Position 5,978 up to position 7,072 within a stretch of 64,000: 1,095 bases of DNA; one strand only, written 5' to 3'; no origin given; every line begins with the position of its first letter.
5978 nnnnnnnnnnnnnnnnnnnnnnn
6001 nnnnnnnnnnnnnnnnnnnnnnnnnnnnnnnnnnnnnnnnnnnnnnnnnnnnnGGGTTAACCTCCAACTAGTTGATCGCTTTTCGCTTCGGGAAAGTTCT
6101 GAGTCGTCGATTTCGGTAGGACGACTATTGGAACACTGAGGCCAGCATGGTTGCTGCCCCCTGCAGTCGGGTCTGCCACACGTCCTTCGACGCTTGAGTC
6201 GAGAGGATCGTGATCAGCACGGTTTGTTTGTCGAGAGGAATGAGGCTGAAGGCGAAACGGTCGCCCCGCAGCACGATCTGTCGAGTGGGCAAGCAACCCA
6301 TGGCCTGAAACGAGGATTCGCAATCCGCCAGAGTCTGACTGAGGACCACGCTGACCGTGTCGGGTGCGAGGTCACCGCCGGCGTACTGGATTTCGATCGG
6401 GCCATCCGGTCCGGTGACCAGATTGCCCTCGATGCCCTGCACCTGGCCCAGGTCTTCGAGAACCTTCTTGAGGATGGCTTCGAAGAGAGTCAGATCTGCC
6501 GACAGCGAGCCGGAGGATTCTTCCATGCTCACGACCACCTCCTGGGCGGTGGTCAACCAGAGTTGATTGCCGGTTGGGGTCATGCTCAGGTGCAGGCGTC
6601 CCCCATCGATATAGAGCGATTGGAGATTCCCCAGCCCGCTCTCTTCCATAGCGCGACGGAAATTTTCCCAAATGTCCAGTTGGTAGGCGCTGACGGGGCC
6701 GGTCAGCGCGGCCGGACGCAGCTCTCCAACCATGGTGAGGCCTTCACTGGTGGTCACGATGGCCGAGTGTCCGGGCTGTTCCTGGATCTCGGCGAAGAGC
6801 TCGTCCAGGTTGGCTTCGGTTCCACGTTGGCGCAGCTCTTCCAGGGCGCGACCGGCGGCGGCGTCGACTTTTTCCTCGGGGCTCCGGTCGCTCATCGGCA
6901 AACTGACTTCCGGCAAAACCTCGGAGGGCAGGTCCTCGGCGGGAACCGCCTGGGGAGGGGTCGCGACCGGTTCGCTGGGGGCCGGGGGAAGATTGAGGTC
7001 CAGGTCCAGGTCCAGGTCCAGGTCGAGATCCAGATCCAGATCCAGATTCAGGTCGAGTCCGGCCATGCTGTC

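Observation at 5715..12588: Three-gene minus-strand module: giant TPR protein, acidic Pro/Glu-repeat tandem-Roadblock protein, stand-alone Roadblock. Candidate undescribed polarity or GTPase-regulatory scaffold.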

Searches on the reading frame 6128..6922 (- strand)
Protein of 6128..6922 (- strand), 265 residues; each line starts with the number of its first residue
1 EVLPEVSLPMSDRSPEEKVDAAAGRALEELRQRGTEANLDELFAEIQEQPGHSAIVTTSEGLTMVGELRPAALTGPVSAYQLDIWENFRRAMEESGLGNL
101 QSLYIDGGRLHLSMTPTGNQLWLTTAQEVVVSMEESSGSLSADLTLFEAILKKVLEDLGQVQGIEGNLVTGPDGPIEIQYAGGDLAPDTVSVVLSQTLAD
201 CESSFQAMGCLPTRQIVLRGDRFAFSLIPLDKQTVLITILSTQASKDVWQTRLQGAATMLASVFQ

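Call 19: search_solved_structures(query=A3, max_evalue=10)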
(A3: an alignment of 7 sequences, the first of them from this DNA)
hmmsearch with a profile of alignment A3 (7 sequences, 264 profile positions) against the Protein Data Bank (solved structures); distinct sequences matched with E-value up to 10: 15.
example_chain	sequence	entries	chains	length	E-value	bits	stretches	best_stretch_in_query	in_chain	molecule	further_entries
7f8m_A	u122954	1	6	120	4e-06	29.8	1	37-126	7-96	Robl_LC7 domain-containing protein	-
7f8f_A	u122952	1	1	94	2.2e-05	27.4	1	37-120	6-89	Robl_LC7 domain-containing protein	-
9jue_D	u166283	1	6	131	0.0015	21.3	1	154-243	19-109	Roadblock/LC7 domain protein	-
1y4o_A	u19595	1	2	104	0.047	16.5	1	32-114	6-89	Dynein light chain 2A, cytoplasmic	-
2hz5_A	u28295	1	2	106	0.091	15.5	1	32-86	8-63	Dynein light chain 2A, cytoplasmic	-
7yh1_D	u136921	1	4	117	0.11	15.2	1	152-215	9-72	Roadblock/LC7 domain protein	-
2b95_A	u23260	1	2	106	0.13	15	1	33-86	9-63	Dynein light chain 2A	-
2e8j_A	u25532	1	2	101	0.19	14.5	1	35-86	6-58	Dynein light chain 2A, cytoplasmic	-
1z09_A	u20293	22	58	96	0.35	13.6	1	36-85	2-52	Dynein light chain 2A, cytoplasmic | Dynein light chain roadblock-type 1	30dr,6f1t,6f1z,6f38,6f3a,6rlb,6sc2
8xvn_A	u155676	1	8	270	0.38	13.5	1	146-203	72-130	Short-chain dehydrogenases/reductase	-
9dgr_k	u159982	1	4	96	0.56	12.9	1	36-93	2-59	Dynein light chain roadblock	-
9fqr_H1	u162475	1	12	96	0.66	12.7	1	36-120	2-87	Dynein light chain roadblock-type 2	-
3l7h_A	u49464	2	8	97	0.78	12.5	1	37-205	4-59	RE64145p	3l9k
8j07_k5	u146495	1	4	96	1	12.1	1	36-120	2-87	Dynein light chain roadblock-type 2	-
9e5c_5r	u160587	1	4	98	1.1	12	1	37-90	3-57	Dynein light chain roadblock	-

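Call 60: predict_structure(alignment_id=A5)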
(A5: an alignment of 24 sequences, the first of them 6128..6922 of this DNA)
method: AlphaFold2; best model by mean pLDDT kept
length: 265 residues; sequences in the alignment: 24
mean_pLDDT: 90.7   pTM: 0.86
mean pLDDT of the five models: 90.7, 90.5, 90.3, 90.0, 88.1
residues with pLDDT >= 90: 209; 70-90: 33; 50-70: 20; < 50: 3
segments of 3 or more residues with pLDDT < 50: none
pLDDT, mean of each block of 10 residues (from residue 1): 50 86 97 95 96 96 95 97 97 96 95 93 94 60 82 95 96 93 88 96 96 96 96 96 88 92 87
secondary structure, 60 per line:
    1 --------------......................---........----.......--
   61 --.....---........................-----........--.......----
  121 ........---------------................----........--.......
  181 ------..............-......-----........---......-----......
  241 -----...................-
elements in order: H15-36 H40-47 E52-58 E63-67 H71-94 E100-107 E110-116 E121-128 H144-159 E164-171 E174-180 H187-200 H202-207 E213-220 E224-229 E235-240 H246-264

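Call 65: fold_search(model_id=the predicted structure, library=pdb)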
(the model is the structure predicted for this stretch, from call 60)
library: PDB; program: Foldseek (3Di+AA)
matches with E <= 10: 1359; with E <= 0.001: 56
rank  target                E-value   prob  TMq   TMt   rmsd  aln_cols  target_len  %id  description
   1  9jue_E                1.2e-06  1.00  0.39  0.83   2.1       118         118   19  Roadblock3 homodimer structure from Candidatus Prometheoarchaeum syntrophicum strain MK-D1 (released 2024-10-16)
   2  9jue_F                1.7e-06  1.00  0.39  0.83   2.1       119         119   18  Roadblock3 homodimer structure from Candidatus Prometheoarchaeum syntrophicum strain MK-D1 (released 2024-10-16)
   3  9jue_C                6.7e-06  1.00  0.39  0.81   2.4       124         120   18  Roadblock3 homodimer structure from Candidatus Prometheoarchaeum syntrophicum strain MK-D1 (released 2024-10-16)
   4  9jue_A                8.4e-06  1.00  0.39  0.80   2.2       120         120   20  Roadblock3 homodimer structure from Candidatus Prometheoarchaeum syntrophicum strain MK-D1 (released 2024-10-16)
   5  9rs7_A                9.4e-06  1.00  0.25  0.18  16.9       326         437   11  Ypt7 in complex with its GEF Mon1-Ccz1 (released 2025-07-30)
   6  3t12_C                1.0e-05  1.00  0.40  0.76   4.0       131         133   18  MglA in complex with MglB in transition state (released 2011-08-31)
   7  8c7g_C                1.7e-05  1.00  0.32  0.21  15.2       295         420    9  Drosophila melanogaster Rab7 GEF complex Mon1-Ccz1-Bulli (released 2023-05-17)
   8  1j3w_B                1.9e-05  1.00  0.41  0.76   5.6       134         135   18  Structure of Gliding protein-mglB from Thermus Thermophilus HB8 (released 2004-04-13)
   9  9jue_B                2.1e-05  1.00  0.40  0.84   2.0       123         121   18  Roadblock3 homodimer structure from Candidatus Prometheoarchaeum syntrophicum strain MK-D1 (released 2024-10-16)
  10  1j3w_A                2.1e-05  1.00  0.41  0.77   3.6       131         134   17  Structure of Gliding protein-mglB from Thermus Thermophilus HB8 (released 2004-04-13)
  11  1j3w_C                2.7e-05  1.00  0.41  0.78   3.6       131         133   17  Structure of Gliding protein-mglB from Thermus Thermophilus HB8 (released 2004-04-13)
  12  7f8m_B                3.0e-05  1.00  0.38  0.78   3.1       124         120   17  Roadblock from Thorarchaeota SMTZ1-45 (released 2022-07-13)
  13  3t1r_D                3.2e-05  1.00  0.41  0.78   2.9       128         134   17  MglB with tetrameric arrangement (released 2011-08-31)
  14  3t1r_B                3.6e-05  1.00  0.41  0.78   5.6       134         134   18  MglB with tetrameric arrangement (released 2011-08-31)
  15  3t1x                  4.0e-05  1.00  0.41  0.76   3.8       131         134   18  MglB R124A E127A Monomer (released 2011-08-31)
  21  3t12_B                8.0e-05  1.00  0.41  0.79   3.5       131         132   17  MglA in complex with MglB in transition state (released 2011-08-31)
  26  6hjm_A                1.7e-04  1.00  0.42  0.82   2.5       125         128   14  Myxococcus xanthus MglB (released 2019-12-04)
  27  6hjm_L                1.9e-04  1.00  0.39  0.77   3.4       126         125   13  Myxococcus xanthus MglB (released 2019-12-04)
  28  6hjm_S                2.0e-04  1.00  0.39  0.76   4.8       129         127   12  Myxococcus xanthus MglB (released 2019-12-04)
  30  6hjm_F                2.9e-04  1.00  0.39  0.76   3.4       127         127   12  Myxococcus xanthus MglB (released 2019-12-04)
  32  6hjm_J                3.0e-04  1.00  0.42  0.85   3.0       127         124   12  Myxococcus xanthus MglB (released 2019-12-04)
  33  7f8m_D                3.0e-04  1.00  0.37  0.78   2.6       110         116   17  Roadblock from Thorarchaeota SMTZ1-45 (released 2022-07-13)
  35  6hjm_C                3.6e-04  1.00  0.42  0.83   3.0       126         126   13  Myxococcus xanthus MglB (released 2019-12-04)
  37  6hjm_R                3.6e-04  1.00  0.39  0.77   3.3       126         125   13  Myxococcus xanthus MglB (released 2019-12-04)
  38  7f8m_A                3.8e-04  1.00  0.36  0.74   2.9       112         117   17  Roadblock from Thorarchaeota SMTZ1-45 (released 2022-07-13)
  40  6hjm_Q                4.3e-04  1.00  0.39  0.77   3.0       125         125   13  Myxococcus xanthus MglB (released 2019-12-04)
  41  6hjm_P                4.5e-04  1.00  0.39  0.73   5.0       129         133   12  Myxococcus xanthus MglB (released 2019-12-04)
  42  6hjm_E                4.5e-04  1.00  0.36  0.70   3.8       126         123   16  Myxococcus xanthus MglB (released 2019-12-04)
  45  6hjm_K                4.8e-04  1.00  0.39  0.80   2.7       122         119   13  Myxococcus xanthus MglB (released 2019-12-04)
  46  6hjm_D                5.4e-04  1.00  0.39  0.79   2.7       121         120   13  Myxococcus xanthus MglB (released 2019-12-04)
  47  6hjm_H                5.7e-04  1.00  0.39  0.79   2.7       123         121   13  Myxococcus xanthus MglB (released 2019-12-04)
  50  6hjm_B                5.7e-04  1.00  0.36  0.69   4.2       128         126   16  Myxococcus xanthus MglB (released 2019-12-04)
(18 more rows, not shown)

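Call 70: find_related_loci(query=A5, collection=metagenome_contigs, flank=10000)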
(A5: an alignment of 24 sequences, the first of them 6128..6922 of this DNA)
Query A5 (265 aa) in metagenome_contigs; peptide patterns used: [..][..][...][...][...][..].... (x = any residue, [..] = any of these).
414 stretches matched a pattern; 10 encode a relative of the query (tblastn E <= 1e-3); 10 distinct loci.
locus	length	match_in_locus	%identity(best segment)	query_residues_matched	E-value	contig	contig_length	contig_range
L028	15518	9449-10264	35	1-265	3e-38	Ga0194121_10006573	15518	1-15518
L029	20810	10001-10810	36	1-265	4e-36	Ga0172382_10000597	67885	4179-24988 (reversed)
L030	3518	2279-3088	34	1-265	8e-36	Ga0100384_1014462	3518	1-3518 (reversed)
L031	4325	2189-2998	34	1-265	9e-36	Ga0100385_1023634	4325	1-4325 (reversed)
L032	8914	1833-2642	35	1-265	2e-34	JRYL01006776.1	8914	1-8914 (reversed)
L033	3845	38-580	38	86-265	1e-32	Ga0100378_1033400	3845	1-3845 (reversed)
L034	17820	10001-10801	26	1-264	2e-29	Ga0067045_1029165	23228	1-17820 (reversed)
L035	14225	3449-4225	30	12-265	2e-29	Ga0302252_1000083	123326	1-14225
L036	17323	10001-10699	30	34-265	2e-27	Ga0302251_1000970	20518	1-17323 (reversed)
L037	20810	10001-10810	35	1-265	3e-34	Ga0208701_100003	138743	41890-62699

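Call 73: search_protein_families(library=pfam, proteins=[L034:11274-13301:+, L034:13298-13978:+, L035:4686-6620:+, L035:6830-7507:+, L036:11155-13086:+, L036:13478-14155:+, L028:10812-12989:-, L034:14388-16043:+, L035:8017-9684:+, L028:2681-3772:-], max_evalue=0.001)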
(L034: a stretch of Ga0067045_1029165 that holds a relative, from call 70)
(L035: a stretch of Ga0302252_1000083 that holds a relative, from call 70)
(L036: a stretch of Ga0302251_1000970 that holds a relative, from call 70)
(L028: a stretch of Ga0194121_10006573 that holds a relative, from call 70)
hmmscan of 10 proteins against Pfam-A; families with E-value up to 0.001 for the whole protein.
L034:11274-13301:+ (675 aa): 6 families
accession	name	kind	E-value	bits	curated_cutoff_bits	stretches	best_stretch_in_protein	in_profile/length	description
PF00072.30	Response_reg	-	1.2e-25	90.3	30.2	1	6-118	1-111/111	Response regulator receiver domain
PF07730.19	HisKA_3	-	6.4e-16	59.1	24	1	445-512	1-68/68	Histidine kinase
PF02518.31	HATPase_c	-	1.4e-12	48.4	26.4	1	552-647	3-110/111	Histidine kinase-, DNA gyrase B-, and HSP90-like ATPase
PF13185.12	GAF_2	-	1.7e-11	44.9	28.6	1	297-416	21-136/136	GAF domain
PF13492.12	GAF_3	-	1e-10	42.6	27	1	283-417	6-129/129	GAF domain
PF01590.32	GAF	-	8.9e-09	36.4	22.4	1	282-415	5-133/133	GAF domain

L034:13298-13978:+ (226 aa): 4 families
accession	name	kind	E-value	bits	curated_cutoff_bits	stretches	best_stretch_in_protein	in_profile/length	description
PF00072.30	Response_reg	-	4.6e-31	107.7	30.2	1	12-123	1-110/111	Response regulator receiver domain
PF00196.25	GerE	-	5.8e-22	77.5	23.5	1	164-218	2-56/57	Bacterial regulatory proteins, luxR family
PF08281.18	Sigma70_r4_2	-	4.5e-06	26.6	25.7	1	162-206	8-53/54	Sigma-70, region 4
PF04545.22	Sigma70_r4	-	1.4e-05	25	24.1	1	162-207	2-48/50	Sigma-70, region 4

L035:4686-6620:+ (644 aa): 6 families
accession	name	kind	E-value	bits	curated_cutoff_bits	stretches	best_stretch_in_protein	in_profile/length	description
PF07730.19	HisKA_3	-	1.3e-14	54.9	24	1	438-505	1-68/68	Histidine kinase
PF00072.30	Response_reg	-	1.3e-14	54.7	30.2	1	7-118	1-110/111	Response regulator receiver domain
PF13185.12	GAF_2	-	2.1e-14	54.3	28.6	1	272-409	4-136/136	GAF domain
PF02518.31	HATPase_c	-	1.1e-13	52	26.4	1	548-640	6-110/111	Histidine kinase-, DNA gyrase B-, and HSP90-like ATPase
PF01590.32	GAF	-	6.8e-11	43.3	22.4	1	271-408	1-133/133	GAF domain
PF13492.12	GAF_3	-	3.3e-10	40.9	27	1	278-410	8-129/129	GAF domain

L035:6830-7507:+ (225 aa): 4 families
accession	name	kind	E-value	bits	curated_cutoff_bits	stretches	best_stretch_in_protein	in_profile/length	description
PF00072.30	Response_reg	-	1.5e-30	106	30.2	1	12-124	1-111/111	Response regulator receiver domain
PF00196.25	GerE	-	8.4e-22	77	23.5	1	163-216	2-55/57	Bacterial regulatory proteins, luxR family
PF04545.22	Sigma70_r4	-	2.5e-06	27.4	24.1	1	160-206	1-48/50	Sigma-70, region 4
PF08281.18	Sigma70_r4_2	-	2.6e-06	27.4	25.7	1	160-205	7-53/54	Sigma-70, region 4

L036:11155-13086:+ (643 aa): 6 families
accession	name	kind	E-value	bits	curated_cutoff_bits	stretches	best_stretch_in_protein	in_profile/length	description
PF07730.19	HisKA_3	-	2.4e-14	54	24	1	437-504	1-68/68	Histidine kinase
PF02518.31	HATPase_c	-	1e-13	52.1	26.4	1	548-639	7-110/111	Histidine kinase-, DNA gyrase B-, and HSP90-like ATPase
PF13185.12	GAF_2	-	3.2e-13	50.5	28.6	1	270-408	3-136/136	GAF domain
PF00072.30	Response_reg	-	4.8e-13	49.7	30.2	1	7-116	1-109/111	Response regulator receiver domain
PF13492.12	GAF_3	-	7.7e-12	46.2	27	1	274-409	5-129/129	GAF domain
PF01590.32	GAF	-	2e-10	41.7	22.4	1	270-407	1-133/133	GAF domain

L036:13478-14155:+ (225 aa): 4 families
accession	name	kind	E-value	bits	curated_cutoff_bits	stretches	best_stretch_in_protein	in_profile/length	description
PF00072.30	Response_reg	-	1.3e-29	103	30.2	1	12-124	1-111/111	Response regulator receiver domain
PF00196.25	GerE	-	8.4e-22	77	23.5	1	163-216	2-55/57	Bacterial regulatory proteins, luxR family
PF08281.18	Sigma70_r4_2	-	4.9e-06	26.5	25.7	1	164-205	11-53/54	Sigma-70, region 4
PF04545.22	Sigma70_r4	-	6.3e-06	26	24.1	1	160-206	1-48/50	Sigma-70, region 4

L028:10812-12989:- (725 aa): 0 families

L034:14388-16043:+ (551 aa): 3 families
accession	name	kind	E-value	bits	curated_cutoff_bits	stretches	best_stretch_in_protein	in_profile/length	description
PF00072.30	Response_reg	-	7e-24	84.6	30.2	1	433-542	1-110/111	Response regulator receiver domain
PF00512.31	HisKA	-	4.4e-06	27.1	26.9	1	196-257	3-64/66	His Kinase A (phospho-acceptor) domain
PF13492.12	GAF_3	-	4.3e-05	24.4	27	1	41-160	15-124/129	GAF domain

L035:8017-9684:+ (555 aa): 1 family
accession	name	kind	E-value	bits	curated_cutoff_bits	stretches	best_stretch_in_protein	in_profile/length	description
PF01694.28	Rhomboid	-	7.3e-33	114.2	22.6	1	227-364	2-140/143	Rhomboid domain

L028:2681-3772:- (363 aa): 2 families
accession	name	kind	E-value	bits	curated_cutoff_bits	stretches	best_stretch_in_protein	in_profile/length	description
PF07833.16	Cu_amine_oxidN1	-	9.1e-15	55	24.2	2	91-138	2-51/108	Copper amine oxidase N-terminal domain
PF11611.13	DUF4352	-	6.3e-05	23.7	25.9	1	250-353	5-113/122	Domain of unknown function (DUF4352)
